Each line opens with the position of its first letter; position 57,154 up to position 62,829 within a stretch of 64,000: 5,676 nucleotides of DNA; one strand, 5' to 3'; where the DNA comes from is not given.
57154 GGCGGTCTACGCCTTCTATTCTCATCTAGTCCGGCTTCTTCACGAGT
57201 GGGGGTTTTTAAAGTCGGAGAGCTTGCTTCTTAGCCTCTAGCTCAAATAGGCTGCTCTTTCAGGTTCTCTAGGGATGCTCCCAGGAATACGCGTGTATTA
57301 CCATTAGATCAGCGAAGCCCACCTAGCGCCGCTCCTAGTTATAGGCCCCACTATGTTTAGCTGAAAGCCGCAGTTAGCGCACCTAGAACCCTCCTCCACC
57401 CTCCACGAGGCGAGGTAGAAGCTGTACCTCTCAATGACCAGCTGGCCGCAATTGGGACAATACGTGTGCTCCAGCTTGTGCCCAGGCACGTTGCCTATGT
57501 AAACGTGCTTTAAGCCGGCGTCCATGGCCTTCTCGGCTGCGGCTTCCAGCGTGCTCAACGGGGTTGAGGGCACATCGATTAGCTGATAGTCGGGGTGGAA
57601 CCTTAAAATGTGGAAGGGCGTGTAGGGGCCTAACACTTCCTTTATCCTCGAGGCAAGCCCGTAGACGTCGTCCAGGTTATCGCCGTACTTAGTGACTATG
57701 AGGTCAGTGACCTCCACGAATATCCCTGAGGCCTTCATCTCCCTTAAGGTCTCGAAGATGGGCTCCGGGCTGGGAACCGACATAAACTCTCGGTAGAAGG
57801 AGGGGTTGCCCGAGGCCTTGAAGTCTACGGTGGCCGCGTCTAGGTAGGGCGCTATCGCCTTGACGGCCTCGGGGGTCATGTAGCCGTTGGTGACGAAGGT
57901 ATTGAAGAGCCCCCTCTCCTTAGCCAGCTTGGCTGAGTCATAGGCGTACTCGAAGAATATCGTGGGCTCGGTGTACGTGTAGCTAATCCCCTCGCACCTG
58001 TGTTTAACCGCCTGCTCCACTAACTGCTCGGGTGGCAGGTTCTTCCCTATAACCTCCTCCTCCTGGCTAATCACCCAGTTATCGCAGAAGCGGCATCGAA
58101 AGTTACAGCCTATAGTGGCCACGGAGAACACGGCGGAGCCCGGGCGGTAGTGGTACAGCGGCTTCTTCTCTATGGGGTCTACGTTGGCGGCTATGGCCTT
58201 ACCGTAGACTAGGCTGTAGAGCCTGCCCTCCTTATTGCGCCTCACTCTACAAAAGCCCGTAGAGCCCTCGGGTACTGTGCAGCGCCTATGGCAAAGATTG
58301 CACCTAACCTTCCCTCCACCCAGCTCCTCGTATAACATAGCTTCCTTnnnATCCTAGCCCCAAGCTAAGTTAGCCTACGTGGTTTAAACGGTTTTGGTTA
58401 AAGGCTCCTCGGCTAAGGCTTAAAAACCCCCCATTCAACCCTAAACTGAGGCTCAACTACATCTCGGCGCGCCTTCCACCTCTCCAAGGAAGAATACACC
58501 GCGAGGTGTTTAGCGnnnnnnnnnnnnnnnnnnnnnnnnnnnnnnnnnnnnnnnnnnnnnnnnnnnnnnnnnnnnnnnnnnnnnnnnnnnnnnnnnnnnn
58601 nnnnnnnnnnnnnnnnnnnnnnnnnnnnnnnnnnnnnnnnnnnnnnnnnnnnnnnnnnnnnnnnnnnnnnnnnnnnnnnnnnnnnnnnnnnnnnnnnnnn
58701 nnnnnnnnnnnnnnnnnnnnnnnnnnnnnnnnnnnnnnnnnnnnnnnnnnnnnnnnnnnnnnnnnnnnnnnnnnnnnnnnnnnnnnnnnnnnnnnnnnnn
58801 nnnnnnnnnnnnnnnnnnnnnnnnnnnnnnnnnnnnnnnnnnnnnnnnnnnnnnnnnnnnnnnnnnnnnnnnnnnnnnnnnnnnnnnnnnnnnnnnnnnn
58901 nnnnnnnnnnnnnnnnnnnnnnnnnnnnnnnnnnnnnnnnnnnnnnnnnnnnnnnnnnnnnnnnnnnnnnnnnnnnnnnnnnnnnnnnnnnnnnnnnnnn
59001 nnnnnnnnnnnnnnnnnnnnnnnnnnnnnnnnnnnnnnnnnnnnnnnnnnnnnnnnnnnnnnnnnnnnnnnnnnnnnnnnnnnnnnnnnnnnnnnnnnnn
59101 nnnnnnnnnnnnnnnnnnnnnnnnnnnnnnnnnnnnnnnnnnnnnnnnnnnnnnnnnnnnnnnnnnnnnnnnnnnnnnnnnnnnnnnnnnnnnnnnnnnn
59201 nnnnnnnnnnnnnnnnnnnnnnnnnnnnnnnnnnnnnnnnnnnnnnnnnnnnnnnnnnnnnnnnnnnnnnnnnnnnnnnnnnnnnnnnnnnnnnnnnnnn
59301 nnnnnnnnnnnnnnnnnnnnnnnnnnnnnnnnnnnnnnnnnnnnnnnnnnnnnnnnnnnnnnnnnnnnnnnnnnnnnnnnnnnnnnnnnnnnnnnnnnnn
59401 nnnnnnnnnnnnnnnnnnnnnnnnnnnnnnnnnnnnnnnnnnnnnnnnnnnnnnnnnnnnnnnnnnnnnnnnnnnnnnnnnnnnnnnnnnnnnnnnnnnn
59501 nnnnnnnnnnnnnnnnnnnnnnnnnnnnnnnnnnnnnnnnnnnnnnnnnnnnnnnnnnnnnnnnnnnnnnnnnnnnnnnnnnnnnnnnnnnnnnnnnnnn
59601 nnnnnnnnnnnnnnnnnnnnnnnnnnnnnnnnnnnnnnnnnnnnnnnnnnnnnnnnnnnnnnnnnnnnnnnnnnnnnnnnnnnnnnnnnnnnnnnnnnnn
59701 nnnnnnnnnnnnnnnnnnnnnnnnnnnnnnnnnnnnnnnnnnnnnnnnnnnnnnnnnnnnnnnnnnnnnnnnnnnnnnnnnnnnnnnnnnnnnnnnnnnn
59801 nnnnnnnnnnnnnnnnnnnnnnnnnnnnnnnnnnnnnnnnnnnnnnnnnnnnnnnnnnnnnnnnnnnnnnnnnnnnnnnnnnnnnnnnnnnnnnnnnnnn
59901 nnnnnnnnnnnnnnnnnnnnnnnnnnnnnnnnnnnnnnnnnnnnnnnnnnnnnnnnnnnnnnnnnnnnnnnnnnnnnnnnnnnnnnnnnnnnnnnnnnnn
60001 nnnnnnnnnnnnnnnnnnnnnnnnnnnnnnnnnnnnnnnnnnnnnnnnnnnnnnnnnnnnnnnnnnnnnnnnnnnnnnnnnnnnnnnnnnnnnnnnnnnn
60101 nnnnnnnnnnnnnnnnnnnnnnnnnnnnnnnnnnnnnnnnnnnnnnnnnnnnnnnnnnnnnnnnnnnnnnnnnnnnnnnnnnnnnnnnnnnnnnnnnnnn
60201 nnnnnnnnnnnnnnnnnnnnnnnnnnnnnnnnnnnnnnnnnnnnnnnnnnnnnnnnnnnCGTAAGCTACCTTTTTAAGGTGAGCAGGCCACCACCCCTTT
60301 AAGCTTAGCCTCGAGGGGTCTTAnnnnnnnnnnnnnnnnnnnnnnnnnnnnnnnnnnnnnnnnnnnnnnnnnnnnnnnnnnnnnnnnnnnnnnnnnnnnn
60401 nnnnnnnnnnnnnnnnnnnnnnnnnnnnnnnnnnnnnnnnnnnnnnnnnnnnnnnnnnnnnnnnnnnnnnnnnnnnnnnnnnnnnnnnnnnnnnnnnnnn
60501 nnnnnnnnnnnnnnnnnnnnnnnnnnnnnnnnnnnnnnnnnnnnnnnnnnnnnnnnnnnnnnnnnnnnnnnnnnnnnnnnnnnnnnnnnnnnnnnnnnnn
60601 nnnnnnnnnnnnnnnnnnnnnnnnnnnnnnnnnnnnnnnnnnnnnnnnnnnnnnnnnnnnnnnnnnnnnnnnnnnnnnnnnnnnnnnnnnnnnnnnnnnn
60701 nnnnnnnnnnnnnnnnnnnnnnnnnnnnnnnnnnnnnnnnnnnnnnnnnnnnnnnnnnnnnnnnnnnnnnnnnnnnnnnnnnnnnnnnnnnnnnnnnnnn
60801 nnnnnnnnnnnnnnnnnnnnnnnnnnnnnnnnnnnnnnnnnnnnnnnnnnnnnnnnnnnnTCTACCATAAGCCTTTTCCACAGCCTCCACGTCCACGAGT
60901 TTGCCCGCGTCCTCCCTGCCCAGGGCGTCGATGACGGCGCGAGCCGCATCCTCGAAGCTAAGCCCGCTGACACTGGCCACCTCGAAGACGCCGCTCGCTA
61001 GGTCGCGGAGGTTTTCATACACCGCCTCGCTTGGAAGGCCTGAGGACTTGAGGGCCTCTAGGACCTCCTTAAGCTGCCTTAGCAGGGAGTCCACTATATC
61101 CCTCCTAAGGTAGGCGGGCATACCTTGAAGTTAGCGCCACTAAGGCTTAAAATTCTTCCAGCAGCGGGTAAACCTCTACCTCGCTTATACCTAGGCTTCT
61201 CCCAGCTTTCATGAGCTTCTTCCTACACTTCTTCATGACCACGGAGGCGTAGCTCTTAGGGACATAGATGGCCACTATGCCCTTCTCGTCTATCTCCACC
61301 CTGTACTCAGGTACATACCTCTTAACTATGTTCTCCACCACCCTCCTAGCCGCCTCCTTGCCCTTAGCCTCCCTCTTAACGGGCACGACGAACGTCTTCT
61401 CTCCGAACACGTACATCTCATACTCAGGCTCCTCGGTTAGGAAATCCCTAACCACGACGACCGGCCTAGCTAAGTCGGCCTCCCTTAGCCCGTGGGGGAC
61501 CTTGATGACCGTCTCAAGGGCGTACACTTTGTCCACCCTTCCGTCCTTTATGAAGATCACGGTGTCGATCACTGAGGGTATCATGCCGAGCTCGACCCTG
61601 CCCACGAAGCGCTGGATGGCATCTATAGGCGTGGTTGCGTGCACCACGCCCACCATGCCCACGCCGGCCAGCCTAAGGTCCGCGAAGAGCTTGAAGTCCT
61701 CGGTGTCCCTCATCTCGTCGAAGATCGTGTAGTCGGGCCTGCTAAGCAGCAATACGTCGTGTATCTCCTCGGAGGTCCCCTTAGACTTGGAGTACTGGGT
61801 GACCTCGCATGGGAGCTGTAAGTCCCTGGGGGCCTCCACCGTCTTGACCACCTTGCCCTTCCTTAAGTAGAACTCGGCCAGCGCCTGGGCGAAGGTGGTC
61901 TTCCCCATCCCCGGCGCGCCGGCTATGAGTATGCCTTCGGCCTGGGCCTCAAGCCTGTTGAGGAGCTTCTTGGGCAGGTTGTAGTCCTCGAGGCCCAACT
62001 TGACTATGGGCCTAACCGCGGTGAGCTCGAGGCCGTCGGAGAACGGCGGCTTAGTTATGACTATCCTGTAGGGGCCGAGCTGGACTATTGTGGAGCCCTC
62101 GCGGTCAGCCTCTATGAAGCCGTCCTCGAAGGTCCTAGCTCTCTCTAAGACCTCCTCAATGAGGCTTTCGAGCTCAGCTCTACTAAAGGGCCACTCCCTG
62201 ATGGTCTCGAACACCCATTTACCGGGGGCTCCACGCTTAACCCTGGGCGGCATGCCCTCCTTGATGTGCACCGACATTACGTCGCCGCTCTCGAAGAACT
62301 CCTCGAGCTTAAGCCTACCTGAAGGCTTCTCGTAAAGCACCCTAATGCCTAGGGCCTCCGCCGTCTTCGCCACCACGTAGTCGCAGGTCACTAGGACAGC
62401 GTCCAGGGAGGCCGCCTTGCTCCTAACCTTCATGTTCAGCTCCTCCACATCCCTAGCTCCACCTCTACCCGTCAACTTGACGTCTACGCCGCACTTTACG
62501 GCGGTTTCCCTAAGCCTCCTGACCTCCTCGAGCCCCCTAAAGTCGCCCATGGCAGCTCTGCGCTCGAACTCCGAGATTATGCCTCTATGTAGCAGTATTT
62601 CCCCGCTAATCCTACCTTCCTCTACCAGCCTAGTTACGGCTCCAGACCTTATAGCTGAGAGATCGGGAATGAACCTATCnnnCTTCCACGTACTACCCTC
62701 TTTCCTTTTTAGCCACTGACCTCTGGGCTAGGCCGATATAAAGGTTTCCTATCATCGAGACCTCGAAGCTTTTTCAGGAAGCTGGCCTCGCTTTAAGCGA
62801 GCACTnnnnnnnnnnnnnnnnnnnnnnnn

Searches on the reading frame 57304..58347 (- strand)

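Call 67: search_protein_families(library=pfam, proteins=[window:57304-58347:-], max_evalue=0.001)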
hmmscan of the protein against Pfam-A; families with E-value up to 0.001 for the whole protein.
window:57304-58347:- (347 aa): 1 family
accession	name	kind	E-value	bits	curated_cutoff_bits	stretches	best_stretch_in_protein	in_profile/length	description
PF04055.27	Radical_SAM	-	2.9e-24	86.5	29.5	1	78-232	4-163/166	Radical SAM superfamily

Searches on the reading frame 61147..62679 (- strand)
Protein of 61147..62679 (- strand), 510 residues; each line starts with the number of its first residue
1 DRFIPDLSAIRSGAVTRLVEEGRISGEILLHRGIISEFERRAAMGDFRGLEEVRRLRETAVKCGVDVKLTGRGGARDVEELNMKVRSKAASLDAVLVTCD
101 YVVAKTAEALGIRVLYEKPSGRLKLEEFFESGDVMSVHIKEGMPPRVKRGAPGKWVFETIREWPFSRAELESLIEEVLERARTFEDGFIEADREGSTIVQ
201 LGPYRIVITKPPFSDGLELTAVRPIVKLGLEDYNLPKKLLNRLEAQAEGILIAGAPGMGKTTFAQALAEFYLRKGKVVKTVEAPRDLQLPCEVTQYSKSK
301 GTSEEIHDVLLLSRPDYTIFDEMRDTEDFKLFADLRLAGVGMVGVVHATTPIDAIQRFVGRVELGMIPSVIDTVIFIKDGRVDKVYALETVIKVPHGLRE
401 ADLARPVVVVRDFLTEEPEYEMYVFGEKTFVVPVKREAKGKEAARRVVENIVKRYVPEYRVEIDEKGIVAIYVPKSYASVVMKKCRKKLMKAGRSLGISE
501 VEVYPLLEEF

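Call 13: search_protein_families(library=pfam, proteins=[window:61147-62679:-], max_evalue=0.001)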
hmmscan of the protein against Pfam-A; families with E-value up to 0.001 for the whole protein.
window:61147-62679:- (510 aa): 4 families
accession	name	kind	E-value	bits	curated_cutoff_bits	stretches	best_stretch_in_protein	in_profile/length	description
PF00437.27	T2SSE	-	6.9e-08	32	24.9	1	226-360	122-257/370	Type II/IV secretion system protein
PF20720.3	nSTAND3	-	5.7e-05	23.3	27.2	1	248-287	18-57/155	Novel STAND NTPase 3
PF13191.12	AAA_16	-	0.00052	21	32.6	1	239-278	15-55/167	AAA ATPase domain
PF13238.12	AAA_18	-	0.00067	20.6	29.4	0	250-287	1-37/128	AAA domain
